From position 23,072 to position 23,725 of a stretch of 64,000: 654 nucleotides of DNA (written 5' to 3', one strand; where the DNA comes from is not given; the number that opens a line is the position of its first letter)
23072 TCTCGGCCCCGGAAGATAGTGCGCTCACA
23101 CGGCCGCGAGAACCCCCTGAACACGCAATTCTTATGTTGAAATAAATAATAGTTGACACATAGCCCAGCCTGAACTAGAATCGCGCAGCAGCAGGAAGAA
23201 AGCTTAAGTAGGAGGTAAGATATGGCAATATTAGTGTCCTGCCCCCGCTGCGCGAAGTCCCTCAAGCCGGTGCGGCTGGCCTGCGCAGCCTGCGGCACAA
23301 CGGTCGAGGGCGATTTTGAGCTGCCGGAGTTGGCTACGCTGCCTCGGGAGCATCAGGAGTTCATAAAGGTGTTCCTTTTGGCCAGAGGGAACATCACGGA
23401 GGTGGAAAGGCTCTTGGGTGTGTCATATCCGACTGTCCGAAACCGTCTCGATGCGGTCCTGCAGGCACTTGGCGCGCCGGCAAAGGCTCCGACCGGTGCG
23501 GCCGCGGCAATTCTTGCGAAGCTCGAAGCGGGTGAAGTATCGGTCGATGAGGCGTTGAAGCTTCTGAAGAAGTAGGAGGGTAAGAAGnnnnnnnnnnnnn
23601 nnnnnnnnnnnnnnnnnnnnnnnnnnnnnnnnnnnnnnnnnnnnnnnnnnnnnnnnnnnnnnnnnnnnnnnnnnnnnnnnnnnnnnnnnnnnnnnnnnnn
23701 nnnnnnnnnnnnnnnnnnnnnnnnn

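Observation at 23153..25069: Compact DUF2089-led module: three consecutive genes sharing an N-terminal SHOCT-like motif but with different C-terminal effector parts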

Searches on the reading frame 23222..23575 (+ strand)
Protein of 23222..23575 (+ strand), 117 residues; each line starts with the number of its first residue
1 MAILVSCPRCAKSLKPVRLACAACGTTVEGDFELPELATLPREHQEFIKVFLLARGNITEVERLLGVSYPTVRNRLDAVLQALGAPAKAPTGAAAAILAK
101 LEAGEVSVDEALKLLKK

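Call 3: search_protein_families(library=pfam, proteins=[window:23222-23575:+], max_evalue=1)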
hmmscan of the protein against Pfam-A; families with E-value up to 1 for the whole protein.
window:23222-23575:+ (117 aa): 16 families
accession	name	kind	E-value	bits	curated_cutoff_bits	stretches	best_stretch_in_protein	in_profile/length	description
PF09862.15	DUF2089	-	1.9e-22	79.1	33.4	1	40-85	1-46/47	Domain of unknown function (DUF2089)-HTH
PF22747.2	Zn_ribbon_DUF2089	-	3.8e-09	36.9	27.6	1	7-38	1-32/32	DUF2089 zinc ribbon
PF13556.12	HTH_30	-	1.2e-05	25.4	27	1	47-98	4-55/59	PucR C-terminal helix-turn-helix domain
PF22746.1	SHOCT-like_DUF2089-C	-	0.0012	18.8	27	1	97-117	6-26/32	SHOCT-like domain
PF13248.11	Zn_ribbon_3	-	0.0013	18.6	27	1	5-26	3-24/26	zinc-ribbon domain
PF02609.21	Exonuc_VII_S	-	0.0016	18.9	24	1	96-116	10-30/52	Exonuclease VII small subunit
PF13518.12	HTH_28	-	0.0038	17.7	25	1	53-76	10-33/52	Helix-turn-helix domain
PF02954.25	HTH_8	-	0.007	16.5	22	1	54-77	17-40/42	Bacterial regulatory protein, Fis family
PF13542.12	HTH_Tnp_ISL3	-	0.014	15.3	27.4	1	52-78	23-49/51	Helix-turn-helix domain of transposase family ISL3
PF12773.13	DZR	-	0.025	15.2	27.3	1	7-27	1-33/45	Double zinc ribbon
PF13240.11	Zn_Ribbon_1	-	0.031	14.5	25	1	7-27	2-22/23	zinc-ribbon domain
PF18912.6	DZR_2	-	0.049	13.9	27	1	7-31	24-49/56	Double zinc ribbon domain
PF24460.1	DUF7575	-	0.06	13.2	28.5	0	5-14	4-13/28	Domain of unknown function (DUF7575)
PF13384.12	HTH_23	-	0.14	12.4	24.6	1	54-80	15-42/50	Homeodomain-like domain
PF18439.7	zf_UBZ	-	0.14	12.3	25.6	0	5-16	3-14/32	Ubiquitin-Binding Zinc Finger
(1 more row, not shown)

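Call 4: search_protein_families(library=ncbifam, proteins=[window:23222-23575:+], max_evalue=1)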
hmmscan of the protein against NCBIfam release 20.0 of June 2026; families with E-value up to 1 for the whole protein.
window:23222-23575:+ (117 aa): 6 families
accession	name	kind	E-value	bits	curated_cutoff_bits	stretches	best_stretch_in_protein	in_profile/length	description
NF033550.5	transpos_ISL3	equivalog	0.00054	19.1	180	1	15-88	46-120/370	ISL3 family transposase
TIGR01280.1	xseB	equivalog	0.0026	17.8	35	1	96-116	11-31/57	exodeoxyribonuclease VII small subunit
TIGR01562.1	FdhE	equivalog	0.042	13.4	187.65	0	5-27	211-233/305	formate dehydrogenase accessory protein FdhE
NF002138.0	PRK00977.1-2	equivalog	0.16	11.8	77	1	96-117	17-38/77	exodeoxyribonuclease VII small subunit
NF009168.0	PRK12515.1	subfamily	0.2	11.1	236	1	37-77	129-169/189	RNA polymerase sigma factor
NF003214.0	PRK04179.1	equivalog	0.24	11.3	71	1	5-25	18-39/62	50S ribosomal protein L37e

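Call 15: find_homologous_proteins(query=window:23222-23575:+)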
Query window:23222-23575:+ (117 aa): 72 proteins with E <= 0.001 among 171 candidates.
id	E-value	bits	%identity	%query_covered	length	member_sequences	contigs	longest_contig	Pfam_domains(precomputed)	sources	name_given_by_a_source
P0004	3.6e-67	241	100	100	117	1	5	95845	PF22747.3,PF09862.16,PF13556.13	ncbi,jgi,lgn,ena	-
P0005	7.5e-58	211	85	100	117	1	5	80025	PF22747.3,PF09862.16,PF13556.13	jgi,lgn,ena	-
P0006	2.7e-57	210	85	100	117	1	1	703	PF22747.3,PF09862.16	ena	-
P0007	2.3e-54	200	81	100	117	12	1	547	PF22747.3,PF09862.16,PF13556.13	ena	-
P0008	7.3e-47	176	71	100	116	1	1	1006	PF22747.3,PF22746.2,PF09862.16,PF13556.13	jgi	jgi:hypothetical protein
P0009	8.7e-41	157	84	77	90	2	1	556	PF09862.16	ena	-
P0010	2.0e-40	155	78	85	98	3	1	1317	PF22747.3,PF09862.16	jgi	-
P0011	2.6e-34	136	76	74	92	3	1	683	PF22747.3,PF09862.16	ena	-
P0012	4.2e-30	122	56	95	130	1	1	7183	PF22747.3,PF09862.16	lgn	-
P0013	4.7e-28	116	55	94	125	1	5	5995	PF22747.3,PF09862.16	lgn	-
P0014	3.2e-27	113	53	95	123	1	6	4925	PF22747.3,PF09862.16,PF13556.13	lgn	-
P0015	3.6e-27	113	52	95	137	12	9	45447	PF22747.3,PF09862.16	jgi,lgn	-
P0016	7.8e-27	112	50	98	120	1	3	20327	PF22747.3,PF09862.16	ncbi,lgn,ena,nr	ncbi:MAG: DUF2089 domain-containing protein [Firmicutes bacterium]|nr:DUF2089 domain-containing prot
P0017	1.9e-26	110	52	95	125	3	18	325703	PF22747.3,PF09862.16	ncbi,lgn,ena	-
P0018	4.0e-25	106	50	95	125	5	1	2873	PF22747.3,PF09862.16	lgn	-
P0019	6.6e-25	105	48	98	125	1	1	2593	PF22747.3,PF22746.2,PF09862.16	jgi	jgi:hypothetical protein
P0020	7.6e-25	105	51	95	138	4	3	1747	PF22747.3,PF09862.16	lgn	-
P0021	1.6e-24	104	50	97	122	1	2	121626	PF22747.3,PF09862.16,PF13556.13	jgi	-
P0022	2.6e-24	104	49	97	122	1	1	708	PF22747.3,PF09862.16,PF13556.13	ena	-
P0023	2.5e-22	97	47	95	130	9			PF22747.3,PF09862.16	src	-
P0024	3.6e-22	97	50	94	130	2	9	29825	PF22747.3,PF09862.16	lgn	-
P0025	2.0e-21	94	47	96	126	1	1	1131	PF22747.3,PF09862.16,PF13556.13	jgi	-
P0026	2.0e-21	94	54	72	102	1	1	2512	PF22747.3,PF13542.13,PF09862.16,PF13556.13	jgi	jgi:hypothetical protein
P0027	5.9e-21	93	45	98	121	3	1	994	PF22747.3,PF09862.16,PF13556.13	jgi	jgi:hypothetical protein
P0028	2.7e-20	91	43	98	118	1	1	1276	PF22747.3,PF09862.16,PF13556.13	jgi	jgi:hypothetical protein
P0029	3.3e-20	90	42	94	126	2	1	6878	PF22747.3,PF09862.16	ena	-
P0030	5.3e-20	90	43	98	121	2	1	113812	PF22747.3,PF09862.16,PF13556.13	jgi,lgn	-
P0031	2.6e-19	87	42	98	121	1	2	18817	PF22747.3,PF09862.16,PF13556.13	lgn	-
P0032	2.6e-18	84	43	98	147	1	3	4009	PF22747.3,PF09862.16,PF13556.13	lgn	-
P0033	3.1e-18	84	51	66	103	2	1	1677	PF22747.3,PF09862.16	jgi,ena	-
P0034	4.3e-18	84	54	69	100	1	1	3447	PF22747.3,PF09862.16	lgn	-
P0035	7.1e-18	83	53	64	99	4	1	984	PF22747.3,PF13542.13,PF09862.16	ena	-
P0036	7.5e-18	83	41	95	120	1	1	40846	PF04545.23,PF08281.19,PF09862.16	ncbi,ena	-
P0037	8.6e-18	83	42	94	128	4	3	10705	PF22747.3,PF09862.16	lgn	-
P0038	9.1e-18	83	41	94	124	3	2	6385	PF22747.3,PF22746.2,PF09862.16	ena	-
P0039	9.5e-18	82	57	64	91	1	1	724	PF09862.16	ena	-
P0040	1.4e-17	82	40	94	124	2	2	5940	PF22747.3,PF22746.2,PF09862.16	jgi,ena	-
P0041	1.8e-17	82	55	64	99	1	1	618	PF22747.3,PF09862.16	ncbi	-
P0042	2.4e-17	81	49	76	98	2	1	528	PF22747.3,PF13542.13,PF09862.16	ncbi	-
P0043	4.3e-17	80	41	98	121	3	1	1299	PF22747.3,PF09862.16,PF13556.13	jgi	jgi:hypothetical protein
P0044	6.4e-17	80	40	98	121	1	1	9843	PF22747.3,PF09862.16,PF13556.13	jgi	jgi:hypothetical protein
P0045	1.1e-16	79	42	94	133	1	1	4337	PF22747.3,PF09862.16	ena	-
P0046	1.4e-16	79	40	98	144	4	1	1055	PF22747.3,PF09862.16,PF13556.13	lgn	-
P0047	1.9e-16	78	51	66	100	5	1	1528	PF22747.3,PF13542.13,PF09862.16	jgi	jgi:hypothetical protein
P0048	1.9e-16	78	39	96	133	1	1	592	PF22747.3,PF09862.16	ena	-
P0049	2.3e-16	78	39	96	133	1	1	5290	PF22747.3,PF09862.16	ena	-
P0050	2.3e-16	78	39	96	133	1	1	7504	PF22747.3,PF09862.16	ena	-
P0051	2.4e-16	78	45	97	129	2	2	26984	PF22747.3,PF09862.16,PF13556.13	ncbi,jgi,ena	-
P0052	2.5e-16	78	41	94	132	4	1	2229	PF22747.3,PF09862.16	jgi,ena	jgi:hypothetical protein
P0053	2.7e-16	78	37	96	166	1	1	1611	PF22747.3,PF09862.16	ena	-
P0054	3.1e-16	78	40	94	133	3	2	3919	PF22747.3,PF09862.16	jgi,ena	-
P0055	3.2e-16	78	53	64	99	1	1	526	PF22747.3,PF09862.16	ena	-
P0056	4.4e-16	77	44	85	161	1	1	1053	PF22746.2,PF09862.16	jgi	jgi:hypothetical protein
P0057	4.6e-16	77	42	84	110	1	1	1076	PF22747.3,PF22746.2,PF09862.16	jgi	jgi:hypothetical protein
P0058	1.4e-15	76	46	80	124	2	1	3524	PF09862.16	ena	-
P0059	1.8e-15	75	38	96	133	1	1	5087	PF22747.3,PF09862.16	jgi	-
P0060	2.4e-15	75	39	94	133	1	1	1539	PF22747.3,PF09862.16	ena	-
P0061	3.4e-15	74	38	97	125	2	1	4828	PF22747.3,PF22746.2,PF09862.16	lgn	-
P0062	6.9e-15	73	47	68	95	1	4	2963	PF22747.3,PF09862.16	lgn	-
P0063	1.2e-14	73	42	84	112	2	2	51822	PF22746.2,PF09862.16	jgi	-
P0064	1.2e-14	73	48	68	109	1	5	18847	PF13384.13,PF22747.3,PF13542.13,PF09862.16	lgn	-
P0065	2.2e-14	72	42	84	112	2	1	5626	PF22747.3,PF22746.2,PF09862.16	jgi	-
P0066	2.6e-14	71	48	66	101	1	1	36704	PF22747.3,PF13542.13,PF09862.16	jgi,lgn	-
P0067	1.0e-13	70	47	68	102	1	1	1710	PF22747.3,PF09862.16,PF13556.13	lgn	-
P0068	1.6e-13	69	48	68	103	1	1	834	PF22747.3,PF13542.13,PF09862.16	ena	-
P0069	1.8e-12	66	39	84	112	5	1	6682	PF09862.16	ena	-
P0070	1.2e-11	63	43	86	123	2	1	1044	PF22746.2,PF09862.16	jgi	-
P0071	1.3e-11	63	43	86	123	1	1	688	PF22746.2,PF09862.16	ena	-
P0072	3.4e-9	55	40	78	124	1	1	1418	PF22746.2,PF09862.16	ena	-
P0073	3.5e-9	55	40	78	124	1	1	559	PF09862.16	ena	-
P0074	1.6e-7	50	52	48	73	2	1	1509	PF13542.13,PF09862.16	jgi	jgi:hypothetical protein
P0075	1.9e-4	40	43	50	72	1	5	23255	PF09862.16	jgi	-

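Call 20: find_related_loci(query=A3, collection=genome_contigs, flank=5000)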
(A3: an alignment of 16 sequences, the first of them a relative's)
Query A3 (117 aa) in genome_contigs; peptide patterns used: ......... (x = any residue, [..] = any of these).
599 stretches matched a pattern (row limit reached: there are more); 592 encode a relative of the query (tblastn E <= 1e-3); the best 80 are kept; 80 distinct loci.
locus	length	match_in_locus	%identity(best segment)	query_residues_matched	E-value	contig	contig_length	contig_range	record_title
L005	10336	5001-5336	54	7-116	6e-35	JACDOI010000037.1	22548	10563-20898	MAG: Bacillota bacterium isolate GB_MAG17_124 c_000000001648, whole genome shotgun sequence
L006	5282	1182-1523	54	7-116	2e-34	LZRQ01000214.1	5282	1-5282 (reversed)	MAG: Firmicutes bacterium ZCTH02-B6 BIN06_NODE74952821497, whole genome shotgun sequence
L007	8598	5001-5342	54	7-116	4e-34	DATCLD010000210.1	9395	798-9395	MAG TPA_asm: Limnochordales bacterium isolate SMAG_U7113 k141_310105, whole genome shotgun sequence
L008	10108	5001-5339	53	7-116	3e-34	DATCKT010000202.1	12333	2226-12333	MAG TPA_asm: Limnochordales bacterium isolate SMAG_U7103 k141_487616, whole genome shotgun sequence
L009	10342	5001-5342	54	7-117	1e-33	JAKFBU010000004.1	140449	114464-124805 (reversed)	MAG: Candidatus Sericytochromatia bacterium isolate LC003 contig-124_40, whole genome shotgun sequence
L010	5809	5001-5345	49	3-116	2e-33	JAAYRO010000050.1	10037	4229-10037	MAG: Bacillota bacterium isolate AS23ysBPME_205 36842_AS23, whole genome shotgun sequence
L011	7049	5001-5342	54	7-117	3e-33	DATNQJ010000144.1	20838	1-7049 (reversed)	MAG TPA_asm: Stenomitos sp. isolate SMAG_U16504 k141_141749, whole genome shotgun sequence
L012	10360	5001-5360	51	4-117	3e-33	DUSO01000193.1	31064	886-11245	MAG TPA_asm: Bacillota bacterium isolate AS04akNAM_35 67425_AS04, whole genome shotgun sequence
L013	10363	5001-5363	48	3-117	7e-33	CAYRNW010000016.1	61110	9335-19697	MAG TPA_asm: uncultured Eubacteriales bacterium isolate SRP241326_co3_59 genome assembly, contig: NODE_831_length_61110_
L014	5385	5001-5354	53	7-117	6e-33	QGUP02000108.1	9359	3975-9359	MAG: Bacillota bacterium isolate ZC4RG38 NODE_7403_length_9359_cov_12.140262, whole genome shotgun sequence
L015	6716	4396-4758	48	3-117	7e-33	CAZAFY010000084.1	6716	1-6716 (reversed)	MAG TPA_asm: uncultured Eubacteriales bacterium isolate binchicken_co168_319 genome assembly, contig: NODE_17407_length_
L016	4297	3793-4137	50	3-117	9e-33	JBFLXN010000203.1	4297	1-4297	MAG: Candidatus Edwardsbacteria bacterium isolate MAG059 MAG059_203, whole genome shotgun sequence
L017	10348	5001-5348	47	3-117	2e-32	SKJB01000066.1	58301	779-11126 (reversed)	MAG: Limnochordia bacterium isolate CSBr16_88 CSBr16-125, whole genome shotgun sequence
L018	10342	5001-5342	52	7-116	2e-32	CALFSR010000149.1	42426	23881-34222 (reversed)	MAG TPA_asm: uncultured Firmicutes bacterium isolate SRR5251193_bin.81_CONCOCT_v1.1_MAG genome assembly, contig: ERZ7950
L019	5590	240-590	50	7-117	4e-32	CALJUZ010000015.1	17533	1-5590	MAG TPA_asm: uncultured Firmicutes bacterium isolate SRR6713629_bin.27_CONCOCT_v1.1_MAG genome assembly, contig: ERZ7949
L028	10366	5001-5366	47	6-117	8e-31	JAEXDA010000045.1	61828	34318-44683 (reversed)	MAG: Bacillota bacterium isolate OH_HBB_134 k127_1226644, whole genome shotgun sequence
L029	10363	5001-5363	48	3-116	1e-30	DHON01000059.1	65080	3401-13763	MAG TPA_asm: Firmicutes bacterium UBA5389 UBA5389_contig_2916, whole genome shotgun sequence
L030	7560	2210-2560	46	4-116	1e-30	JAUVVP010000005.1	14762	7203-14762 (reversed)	MAG: Planctomycetota bacterium isolate CSMAG_1167 CSMAG_1167_k127_4908513_length_14762_cov_35.0000, whole genome shotgun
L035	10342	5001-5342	48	7-116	9e-30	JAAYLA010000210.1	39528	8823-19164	MAG: Bacillota bacterium isolate AS15tlH2ME_115 61984_AS15, whole genome shotgun sequence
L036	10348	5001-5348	46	7-117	9e-30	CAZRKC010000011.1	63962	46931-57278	MAG TPA_asm: uncultured Candidatus Sumerlaeota bacterium isolate binchicken_co257_8 genome assembly, contig: NODE_773_le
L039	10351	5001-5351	50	4-116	1e-29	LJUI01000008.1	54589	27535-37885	MAG: candidate division TA06 bacterium SM23_40 WORSMTZ_1036, whole genome shotgun sequence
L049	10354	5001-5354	45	3-116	6e-29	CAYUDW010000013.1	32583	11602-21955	MAG TPA_asm: uncultured candidatus Brocadiaceae bacterium isolate SRP068000_co1_552 genome assembly, contig: NODE_1472_l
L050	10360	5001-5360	48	3-117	7e-29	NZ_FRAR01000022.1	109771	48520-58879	Desulforamulus aeronauticus DSM 10349, whole genome shotgun sequence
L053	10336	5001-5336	44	7-117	1e-28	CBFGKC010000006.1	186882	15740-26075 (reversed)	MAG: candidate division WOR-3 bacterium isolate V_C2H3O2Na_Bin.72.optimized.1 genome assembly, contig: NODE_6_length_186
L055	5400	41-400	46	3-117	1e-28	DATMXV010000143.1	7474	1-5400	MAG TPA_asm: Desulfitobacteriaceae bacterium isolate SMAG_U13129 k141_93122, whole genome shotgun sequence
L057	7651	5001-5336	45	4-117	2e-28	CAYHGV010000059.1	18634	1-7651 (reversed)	MAG TPA_asm: uncultured bacterium isolate ERP119294_co4_433 genome assembly, contig: NODE_2705_length_18634_cov_7.373056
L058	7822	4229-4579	45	7-117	1e-28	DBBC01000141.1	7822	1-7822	MAG TPA_asm: Firmicutes bacterium UBA994 UBA994_contig_1730, whole genome shotgun sequence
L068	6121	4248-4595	45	7-117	3e-28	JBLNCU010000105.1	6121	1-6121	MAG: Bacillota bacterium isolate MAG117 PRJNA950955_bin25_renamed_104, whole genome shotgun sequence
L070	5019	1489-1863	42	3-116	5e-28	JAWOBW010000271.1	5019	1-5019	MAG: Bacillota bacterium isolate BLK3-3.bin.26 k191_2025933, whole genome shotgun sequence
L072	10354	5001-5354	47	4-117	8e-28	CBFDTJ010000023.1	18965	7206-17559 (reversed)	MAG TPA_asm: uncultured bacterium isolate SRR6823440_concoct_143 genome assembly, contig: ERZ650341.1546, whole genome s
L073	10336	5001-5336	45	6-117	7e-28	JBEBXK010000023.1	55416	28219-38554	MAG: Vulgatibacter incomptus isolate T2.bin.55 NODE_1536_length_55416_cov_14.556962, whole genome shotgun sequence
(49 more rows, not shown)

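Call 33: search_protein_families(library=pfam, proteins=[L006:1526-2710:+, L017:5362-6525:+, L009:5350-6510:+, L030:2560-3516:+, L035:5344-6582:+, L070:1876-2895:+, L073:5345-5989:+, L028:5424-6104:+, L057:5717-6568:+, L053:7054-8001:+], max_evalue=0.01)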
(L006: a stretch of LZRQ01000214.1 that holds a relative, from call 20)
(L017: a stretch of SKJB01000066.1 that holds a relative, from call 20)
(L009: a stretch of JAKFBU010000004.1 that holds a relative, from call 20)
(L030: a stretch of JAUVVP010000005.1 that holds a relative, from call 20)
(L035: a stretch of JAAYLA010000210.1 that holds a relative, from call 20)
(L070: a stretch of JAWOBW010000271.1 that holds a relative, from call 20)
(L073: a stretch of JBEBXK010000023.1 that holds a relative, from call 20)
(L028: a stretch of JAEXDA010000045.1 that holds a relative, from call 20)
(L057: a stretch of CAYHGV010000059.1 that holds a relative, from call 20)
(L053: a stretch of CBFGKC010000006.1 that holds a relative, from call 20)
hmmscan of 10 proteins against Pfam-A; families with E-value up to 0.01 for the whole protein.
L006:1526-2710:+ (394 aa): 4 families
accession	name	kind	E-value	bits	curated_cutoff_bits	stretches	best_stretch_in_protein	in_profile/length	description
PF13349.12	DUF4097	-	9.6e-13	48.5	22.9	1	222-318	119-212/247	Toastrack DUF4097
PF22746.1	SHOCT-like_DUF2089-C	-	1.2e-11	44.2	27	1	6-34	1-29/32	SHOCT-like domain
PF03961.19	FapA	-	0.0038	17.3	31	0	15-99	162-246/272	Flagellar Assembly Protein A beta solenoid domain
PF18595.6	Nuf2_DHR10-like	-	0.006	17.1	28.4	0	34-77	73-116/117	Nuf2, DHR10-like domain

L017:5362-6525:+ (387 aa): 3 families
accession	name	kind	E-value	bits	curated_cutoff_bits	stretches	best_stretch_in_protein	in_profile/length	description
PF13349.12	DUF4097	-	3.5e-09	36.8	22.9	1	191-376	70-245/247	Toastrack DUF4097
PF22746.1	SHOCT-like_DUF2089-C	-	4e-08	33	27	1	3-34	1-32/32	SHOCT-like domain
PF24016.2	DUF7330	-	0.0035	17.4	27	0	295-336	70-112/187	Domain of unknown function (DUF7330)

L009:5350-6510:+ (386 aa): 3 families
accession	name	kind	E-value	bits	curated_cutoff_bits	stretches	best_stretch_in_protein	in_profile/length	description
PF13349.12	DUF4097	-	4.3e-20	72.6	22.9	2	280-385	140-246/247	Toastrack DUF4097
PF22746.1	SHOCT-like_DUF2089-C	-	1.9e-10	40.4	27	1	3-31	1-29/32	SHOCT-like domain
PF01203.25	T2SSN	-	0.0028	18.2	29.6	0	163-295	75-169/211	Type II secretion system (T2SS), protein N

L030:2560-3516:+ (318 aa): 2 families
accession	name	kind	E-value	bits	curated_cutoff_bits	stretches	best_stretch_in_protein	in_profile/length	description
PF22746.1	SHOCT-like_DUF2089-C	-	1.5e-07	31.2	27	1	9-39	1-31/32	SHOCT-like domain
PF13349.12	DUF4097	-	0.00074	19.4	22.9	0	145-302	87-246/247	Toastrack DUF4097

L035:5344-6582:+ (412 aa): 2 families
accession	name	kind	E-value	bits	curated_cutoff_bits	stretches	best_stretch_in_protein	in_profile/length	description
PF13349.12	DUF4097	-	3.2e-13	50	22.9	1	151-363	9-213/247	Toastrack DUF4097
PF22746.1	SHOCT-like_DUF2089-C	-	1.8e-08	34.1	27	1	7-34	2-29/32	SHOCT-like domain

L070:1876-2895:+ (339 aa): 2 families
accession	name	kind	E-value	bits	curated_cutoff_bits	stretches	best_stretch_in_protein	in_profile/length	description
PF13349.12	DUF4097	-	5.3e-11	42.8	22.9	1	177-336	100-246/247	Toastrack DUF4097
PF22746.1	SHOCT-like_DUF2089-C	-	3.1e-09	36.5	27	1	8-36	4-32/32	SHOCT-like domain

L073:5345-5989:+ (214 aa): 2 families
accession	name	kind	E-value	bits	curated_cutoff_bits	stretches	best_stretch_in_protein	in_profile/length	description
PF22746.1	SHOCT-like_DUF2089-C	-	2.8e-08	33.5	27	1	4-27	2-25/32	SHOCT-like domain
PF04893.22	Yip1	-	5.2e-07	30.1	28.6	1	54-203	26-165/173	Yip1 domain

L028:5424-6104:+ (226 aa): 2 families
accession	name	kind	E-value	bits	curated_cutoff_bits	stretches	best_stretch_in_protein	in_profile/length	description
PF22746.1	SHOCT-like_DUF2089-C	-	2.4e-07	30.6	27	1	11-39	1-29/32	SHOCT-like domain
PF13349.12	DUF4097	-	4.3e-06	26.7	22.9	1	142-209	139-212/247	Toastrack DUF4097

L057:5717-6568:+ (283 aa): 3 families
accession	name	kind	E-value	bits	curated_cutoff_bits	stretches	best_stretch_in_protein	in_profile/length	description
PF13349.12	DUF4097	-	4.1e-21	75.9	22.9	2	175-281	140-247/247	Toastrack DUF4097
PF22746.1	SHOCT-like_DUF2089-C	-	1.5e-10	40.7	27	1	2-32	1-31/32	SHOCT-like domain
PF09922.15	LiaF-like_C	-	0.0008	19.7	29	0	192-243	17-74/114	Cell wall-active antibiotics response LiaF, C-terminal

L053:7054-8001:+ (315 aa): 3 families
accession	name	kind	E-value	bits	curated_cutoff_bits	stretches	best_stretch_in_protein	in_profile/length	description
PF13349.12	DUF4097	-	7.6e-22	78.3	22.9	2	139-312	68-246/247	Toastrack DUF4097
PF22746.1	SHOCT-like_DUF2089-C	-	4.8e-09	35.9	27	1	6-34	1-29/32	SHOCT-like domain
PF09922.15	LiaF-like_C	-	0.0075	16.6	29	0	123-172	35-86/114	Cell wall-active antibiotics response LiaF, C-terminal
